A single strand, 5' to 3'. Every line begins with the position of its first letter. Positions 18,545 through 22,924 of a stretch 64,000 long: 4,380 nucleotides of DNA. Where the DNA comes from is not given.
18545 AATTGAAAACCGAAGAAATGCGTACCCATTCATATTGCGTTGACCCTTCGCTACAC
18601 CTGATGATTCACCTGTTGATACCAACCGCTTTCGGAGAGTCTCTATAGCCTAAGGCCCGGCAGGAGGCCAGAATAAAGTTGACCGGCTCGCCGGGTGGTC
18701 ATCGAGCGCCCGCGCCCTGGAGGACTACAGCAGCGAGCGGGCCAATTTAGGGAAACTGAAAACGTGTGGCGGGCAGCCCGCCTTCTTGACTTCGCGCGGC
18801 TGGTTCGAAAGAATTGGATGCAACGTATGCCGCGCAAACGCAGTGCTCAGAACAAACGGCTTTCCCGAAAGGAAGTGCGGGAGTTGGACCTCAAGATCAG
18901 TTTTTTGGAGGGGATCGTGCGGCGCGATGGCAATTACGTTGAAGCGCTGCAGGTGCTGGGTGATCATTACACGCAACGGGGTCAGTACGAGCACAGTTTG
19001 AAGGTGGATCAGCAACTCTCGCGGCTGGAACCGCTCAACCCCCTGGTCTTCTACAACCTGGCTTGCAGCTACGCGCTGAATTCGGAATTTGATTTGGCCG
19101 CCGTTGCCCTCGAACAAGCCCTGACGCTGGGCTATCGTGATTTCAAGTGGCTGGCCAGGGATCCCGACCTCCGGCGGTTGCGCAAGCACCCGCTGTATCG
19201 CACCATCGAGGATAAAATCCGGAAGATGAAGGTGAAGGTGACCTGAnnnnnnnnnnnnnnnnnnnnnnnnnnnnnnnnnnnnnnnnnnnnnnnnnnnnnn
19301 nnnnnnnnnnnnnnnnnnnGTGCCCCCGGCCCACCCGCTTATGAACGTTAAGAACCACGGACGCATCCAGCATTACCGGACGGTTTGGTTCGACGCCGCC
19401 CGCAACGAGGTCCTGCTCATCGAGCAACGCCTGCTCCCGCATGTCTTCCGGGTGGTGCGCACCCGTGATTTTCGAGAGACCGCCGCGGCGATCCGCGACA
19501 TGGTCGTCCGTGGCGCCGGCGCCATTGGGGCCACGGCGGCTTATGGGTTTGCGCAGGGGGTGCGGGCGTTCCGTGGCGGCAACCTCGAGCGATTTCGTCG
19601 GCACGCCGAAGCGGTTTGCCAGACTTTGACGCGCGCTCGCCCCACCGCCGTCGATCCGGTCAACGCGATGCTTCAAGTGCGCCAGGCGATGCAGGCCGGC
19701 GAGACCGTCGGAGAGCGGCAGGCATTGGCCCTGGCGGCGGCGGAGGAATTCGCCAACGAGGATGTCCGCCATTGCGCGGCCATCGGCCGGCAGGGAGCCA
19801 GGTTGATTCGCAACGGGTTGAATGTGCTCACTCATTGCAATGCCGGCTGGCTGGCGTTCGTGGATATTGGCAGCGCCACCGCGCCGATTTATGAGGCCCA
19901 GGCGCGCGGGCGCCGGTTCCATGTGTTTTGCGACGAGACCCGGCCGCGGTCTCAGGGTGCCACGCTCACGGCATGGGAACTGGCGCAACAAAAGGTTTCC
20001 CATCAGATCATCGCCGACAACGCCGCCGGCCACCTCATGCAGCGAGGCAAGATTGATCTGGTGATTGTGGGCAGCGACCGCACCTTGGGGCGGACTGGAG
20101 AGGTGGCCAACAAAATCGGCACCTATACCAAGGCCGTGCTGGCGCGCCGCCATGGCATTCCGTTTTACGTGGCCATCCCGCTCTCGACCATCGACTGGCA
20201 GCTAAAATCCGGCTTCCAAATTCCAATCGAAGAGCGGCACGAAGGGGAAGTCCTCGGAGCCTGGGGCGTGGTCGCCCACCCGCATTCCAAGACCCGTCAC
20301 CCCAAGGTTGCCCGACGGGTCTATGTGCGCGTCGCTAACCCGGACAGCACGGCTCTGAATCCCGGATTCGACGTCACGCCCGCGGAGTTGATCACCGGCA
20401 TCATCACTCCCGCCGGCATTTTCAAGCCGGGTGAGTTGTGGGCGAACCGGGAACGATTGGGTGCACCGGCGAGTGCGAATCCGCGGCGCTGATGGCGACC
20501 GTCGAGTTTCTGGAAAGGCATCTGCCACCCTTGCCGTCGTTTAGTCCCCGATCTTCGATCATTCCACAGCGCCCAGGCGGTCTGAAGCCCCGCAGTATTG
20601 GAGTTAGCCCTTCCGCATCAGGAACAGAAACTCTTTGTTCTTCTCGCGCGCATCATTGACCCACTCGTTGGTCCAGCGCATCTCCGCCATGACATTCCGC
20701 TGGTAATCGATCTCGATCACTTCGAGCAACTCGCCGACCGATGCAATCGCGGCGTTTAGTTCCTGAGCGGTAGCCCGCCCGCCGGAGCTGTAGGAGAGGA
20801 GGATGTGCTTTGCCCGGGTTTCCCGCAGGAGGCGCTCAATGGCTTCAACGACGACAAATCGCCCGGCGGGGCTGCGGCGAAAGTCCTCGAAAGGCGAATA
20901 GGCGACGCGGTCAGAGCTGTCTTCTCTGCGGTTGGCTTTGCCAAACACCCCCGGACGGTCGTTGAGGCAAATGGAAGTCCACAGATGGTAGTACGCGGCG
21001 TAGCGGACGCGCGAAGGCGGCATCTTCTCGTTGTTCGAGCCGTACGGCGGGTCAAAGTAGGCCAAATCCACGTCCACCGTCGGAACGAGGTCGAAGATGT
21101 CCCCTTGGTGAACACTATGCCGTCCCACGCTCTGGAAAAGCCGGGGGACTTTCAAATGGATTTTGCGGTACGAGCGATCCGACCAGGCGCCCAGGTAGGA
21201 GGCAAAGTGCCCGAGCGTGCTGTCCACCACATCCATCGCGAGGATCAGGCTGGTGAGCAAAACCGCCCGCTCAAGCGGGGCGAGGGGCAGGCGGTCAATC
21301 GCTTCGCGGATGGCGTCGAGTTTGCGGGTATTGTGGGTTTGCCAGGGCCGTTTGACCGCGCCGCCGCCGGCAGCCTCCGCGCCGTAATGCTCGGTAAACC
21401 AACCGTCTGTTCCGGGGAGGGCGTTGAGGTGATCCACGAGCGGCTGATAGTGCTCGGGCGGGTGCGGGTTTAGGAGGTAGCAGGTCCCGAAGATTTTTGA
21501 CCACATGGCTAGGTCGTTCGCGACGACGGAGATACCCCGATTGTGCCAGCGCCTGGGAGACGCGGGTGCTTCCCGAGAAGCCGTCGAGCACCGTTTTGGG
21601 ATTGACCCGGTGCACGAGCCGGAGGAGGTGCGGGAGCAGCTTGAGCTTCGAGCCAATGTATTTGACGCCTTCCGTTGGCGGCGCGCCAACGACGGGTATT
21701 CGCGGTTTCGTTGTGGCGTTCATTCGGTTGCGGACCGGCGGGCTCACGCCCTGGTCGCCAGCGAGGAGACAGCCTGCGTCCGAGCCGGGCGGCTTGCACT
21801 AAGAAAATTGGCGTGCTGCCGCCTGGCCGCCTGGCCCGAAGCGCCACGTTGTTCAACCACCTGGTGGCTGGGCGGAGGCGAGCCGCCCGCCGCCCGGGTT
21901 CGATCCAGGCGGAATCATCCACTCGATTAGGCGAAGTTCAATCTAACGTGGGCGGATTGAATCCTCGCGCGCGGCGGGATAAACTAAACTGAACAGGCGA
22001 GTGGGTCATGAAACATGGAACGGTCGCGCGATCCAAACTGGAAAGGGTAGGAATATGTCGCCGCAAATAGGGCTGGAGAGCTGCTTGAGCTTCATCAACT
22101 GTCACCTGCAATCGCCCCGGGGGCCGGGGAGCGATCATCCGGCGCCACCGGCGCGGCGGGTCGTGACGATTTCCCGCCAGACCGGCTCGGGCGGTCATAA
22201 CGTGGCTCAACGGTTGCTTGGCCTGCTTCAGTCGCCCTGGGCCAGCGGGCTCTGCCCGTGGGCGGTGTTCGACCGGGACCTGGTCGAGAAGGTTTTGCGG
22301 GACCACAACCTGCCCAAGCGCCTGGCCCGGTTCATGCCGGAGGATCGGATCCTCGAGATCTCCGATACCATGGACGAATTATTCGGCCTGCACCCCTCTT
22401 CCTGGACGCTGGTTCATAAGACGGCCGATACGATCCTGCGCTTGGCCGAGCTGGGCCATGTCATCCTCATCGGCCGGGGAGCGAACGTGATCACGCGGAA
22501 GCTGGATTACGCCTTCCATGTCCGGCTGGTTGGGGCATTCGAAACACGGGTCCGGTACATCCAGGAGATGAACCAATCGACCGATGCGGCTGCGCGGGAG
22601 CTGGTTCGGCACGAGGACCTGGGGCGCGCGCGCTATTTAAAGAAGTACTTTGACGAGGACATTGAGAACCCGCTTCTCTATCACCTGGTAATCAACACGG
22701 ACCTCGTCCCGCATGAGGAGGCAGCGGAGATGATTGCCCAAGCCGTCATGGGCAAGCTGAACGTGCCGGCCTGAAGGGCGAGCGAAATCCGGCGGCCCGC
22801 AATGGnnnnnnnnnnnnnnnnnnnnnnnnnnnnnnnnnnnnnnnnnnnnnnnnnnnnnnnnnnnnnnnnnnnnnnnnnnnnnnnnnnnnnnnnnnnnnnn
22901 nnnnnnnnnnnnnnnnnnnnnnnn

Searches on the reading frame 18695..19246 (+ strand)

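Call 95: search_protein_families(library=pfam, proteins=[window:18695-19246:+], max_evalue=0.0001)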
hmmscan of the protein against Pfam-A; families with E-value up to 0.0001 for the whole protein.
window:18695-19246:+ (183 aa): 4 families
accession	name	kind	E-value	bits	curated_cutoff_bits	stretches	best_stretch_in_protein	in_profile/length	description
PF00515.34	TPR_1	-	1.4e-05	25.1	27.8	0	118-145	3-30/34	Tetratricopeptide repeat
PF13414.12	TPR_11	-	3e-05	24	26.8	0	89-127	1-39/42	TPR repeat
PF07719.23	TPR_2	-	4.9e-05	23.6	27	0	117-145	2-30/34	Tetratricopeptide repeat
PF13176.12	TPR_7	-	9.3e-05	22.7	27.9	0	84-113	1-32/36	Tetratricopeptide repeat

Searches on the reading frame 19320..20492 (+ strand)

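Call 95: search_protein_families(library=pfam, proteins=[window:19320-20492:+], max_evalue=0.0001)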
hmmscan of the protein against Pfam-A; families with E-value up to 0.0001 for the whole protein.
window:19320-20492:+ (390 aa): 1 family
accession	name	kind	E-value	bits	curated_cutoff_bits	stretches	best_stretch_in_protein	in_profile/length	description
PF01008.23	IF-2B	-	5.5e-70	236.2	22.4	1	63-370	2-280/280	Initiation factor 2 subunit family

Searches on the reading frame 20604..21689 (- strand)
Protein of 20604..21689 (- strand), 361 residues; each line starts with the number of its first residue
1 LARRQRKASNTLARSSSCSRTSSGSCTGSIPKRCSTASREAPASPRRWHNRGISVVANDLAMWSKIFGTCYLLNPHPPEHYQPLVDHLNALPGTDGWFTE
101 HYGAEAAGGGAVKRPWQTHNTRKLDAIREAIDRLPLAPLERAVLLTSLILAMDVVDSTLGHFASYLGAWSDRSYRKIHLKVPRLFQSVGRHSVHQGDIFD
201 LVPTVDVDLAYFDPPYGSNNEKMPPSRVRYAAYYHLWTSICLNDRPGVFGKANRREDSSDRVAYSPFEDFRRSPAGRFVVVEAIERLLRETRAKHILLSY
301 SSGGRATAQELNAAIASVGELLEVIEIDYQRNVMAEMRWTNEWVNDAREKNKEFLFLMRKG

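Call 95: search_protein_families(library=pfam, proteins=[window:20604-21689:-], max_evalue=0.0001)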
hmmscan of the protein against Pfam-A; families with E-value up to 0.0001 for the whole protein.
window:20604-21689:- (361 aa): 1 family
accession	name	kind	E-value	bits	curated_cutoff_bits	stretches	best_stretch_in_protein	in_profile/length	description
PF02086.21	MethyltransfD12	-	1.7e-06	28.4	22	1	54-261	44-221/253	D12 class N6 adenine-specific DNA methyltransferase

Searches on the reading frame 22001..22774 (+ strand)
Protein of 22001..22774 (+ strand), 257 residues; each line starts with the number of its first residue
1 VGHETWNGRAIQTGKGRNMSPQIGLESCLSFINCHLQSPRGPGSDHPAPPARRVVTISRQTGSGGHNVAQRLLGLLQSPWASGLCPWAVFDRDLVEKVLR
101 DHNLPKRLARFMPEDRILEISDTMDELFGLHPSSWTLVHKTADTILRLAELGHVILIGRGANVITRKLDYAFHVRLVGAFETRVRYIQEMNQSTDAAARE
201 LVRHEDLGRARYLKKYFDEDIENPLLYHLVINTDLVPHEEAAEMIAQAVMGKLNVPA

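Call 95: search_protein_families(library=pfam, proteins=[window:22001-22774:+], max_evalue=0.0001)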
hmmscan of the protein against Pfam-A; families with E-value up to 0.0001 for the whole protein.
window:22001-22774:+ (257 aa): 1 family
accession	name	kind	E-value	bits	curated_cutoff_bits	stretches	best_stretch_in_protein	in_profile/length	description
PF13189.12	Cytidylate_kin2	-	3.5e-29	102.7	28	1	54-234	1-175/176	Cytidylate kinase-like family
